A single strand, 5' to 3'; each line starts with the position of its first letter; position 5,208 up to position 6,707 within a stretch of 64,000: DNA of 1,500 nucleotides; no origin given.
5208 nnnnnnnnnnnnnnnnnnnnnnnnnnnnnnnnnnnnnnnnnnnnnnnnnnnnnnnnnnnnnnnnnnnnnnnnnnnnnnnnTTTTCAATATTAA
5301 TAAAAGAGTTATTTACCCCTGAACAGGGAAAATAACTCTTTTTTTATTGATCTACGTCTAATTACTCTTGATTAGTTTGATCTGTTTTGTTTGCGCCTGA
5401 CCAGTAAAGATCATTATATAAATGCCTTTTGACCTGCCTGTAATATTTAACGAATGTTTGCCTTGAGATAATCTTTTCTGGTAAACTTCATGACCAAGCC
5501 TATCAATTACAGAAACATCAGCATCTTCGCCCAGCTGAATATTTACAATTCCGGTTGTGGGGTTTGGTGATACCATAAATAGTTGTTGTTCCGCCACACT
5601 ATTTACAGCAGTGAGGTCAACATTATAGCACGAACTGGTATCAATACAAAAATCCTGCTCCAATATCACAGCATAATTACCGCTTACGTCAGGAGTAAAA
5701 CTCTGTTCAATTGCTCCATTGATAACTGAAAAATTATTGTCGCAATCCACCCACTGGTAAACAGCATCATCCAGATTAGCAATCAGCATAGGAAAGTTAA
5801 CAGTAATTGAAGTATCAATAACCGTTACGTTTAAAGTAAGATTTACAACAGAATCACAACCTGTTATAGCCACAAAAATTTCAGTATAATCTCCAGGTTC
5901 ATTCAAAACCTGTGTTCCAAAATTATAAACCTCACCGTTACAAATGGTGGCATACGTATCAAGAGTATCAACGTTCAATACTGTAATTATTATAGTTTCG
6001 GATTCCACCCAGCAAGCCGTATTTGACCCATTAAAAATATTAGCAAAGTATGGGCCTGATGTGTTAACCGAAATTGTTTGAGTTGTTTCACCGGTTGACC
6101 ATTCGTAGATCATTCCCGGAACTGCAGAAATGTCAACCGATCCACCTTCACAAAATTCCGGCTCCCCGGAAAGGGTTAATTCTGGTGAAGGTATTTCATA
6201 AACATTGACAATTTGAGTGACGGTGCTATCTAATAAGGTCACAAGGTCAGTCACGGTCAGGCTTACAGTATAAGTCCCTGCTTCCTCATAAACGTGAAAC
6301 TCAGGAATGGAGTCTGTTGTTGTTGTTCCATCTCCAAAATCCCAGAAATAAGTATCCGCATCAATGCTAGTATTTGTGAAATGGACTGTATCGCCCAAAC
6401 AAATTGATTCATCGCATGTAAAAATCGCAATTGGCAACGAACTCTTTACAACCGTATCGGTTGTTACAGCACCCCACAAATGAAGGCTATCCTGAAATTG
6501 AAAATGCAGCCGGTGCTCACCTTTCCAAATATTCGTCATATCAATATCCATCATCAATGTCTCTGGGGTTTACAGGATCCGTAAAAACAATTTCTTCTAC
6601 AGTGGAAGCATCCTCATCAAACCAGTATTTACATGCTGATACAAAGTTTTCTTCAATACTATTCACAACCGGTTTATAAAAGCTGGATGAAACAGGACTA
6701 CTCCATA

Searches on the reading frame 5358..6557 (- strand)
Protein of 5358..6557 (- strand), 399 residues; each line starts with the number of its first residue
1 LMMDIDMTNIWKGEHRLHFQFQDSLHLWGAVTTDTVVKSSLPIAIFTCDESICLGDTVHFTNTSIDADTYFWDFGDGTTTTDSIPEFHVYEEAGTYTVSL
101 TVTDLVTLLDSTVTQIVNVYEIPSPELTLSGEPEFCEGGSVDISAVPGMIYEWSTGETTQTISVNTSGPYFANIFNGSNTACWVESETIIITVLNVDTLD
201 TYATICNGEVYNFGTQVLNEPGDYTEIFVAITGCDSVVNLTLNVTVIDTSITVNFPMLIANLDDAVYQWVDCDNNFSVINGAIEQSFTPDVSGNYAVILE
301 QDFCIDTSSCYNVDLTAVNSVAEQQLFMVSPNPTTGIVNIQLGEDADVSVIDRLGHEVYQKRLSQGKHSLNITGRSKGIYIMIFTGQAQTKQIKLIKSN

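Call 102: search_protein_families(library=pfam, proteins=[window:5358-6557:-], max_evalue=0.0001)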
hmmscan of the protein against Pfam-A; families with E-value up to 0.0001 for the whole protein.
window:5358-6557:- (399 aa): 3 families
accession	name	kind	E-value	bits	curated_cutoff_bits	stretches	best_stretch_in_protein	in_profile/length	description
PF18911.6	PKD_4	-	3.1e-15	56.4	27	1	42-106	4-72/85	PKD domain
PF00801.26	PKD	-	1.8e-12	47.5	23.5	1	51-117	10-80/80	PKD domain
PF18962.6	Por_Secre_tail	-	6.8e-11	42.8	27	1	330-395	2-73/75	Secretion system C-terminal sorting domain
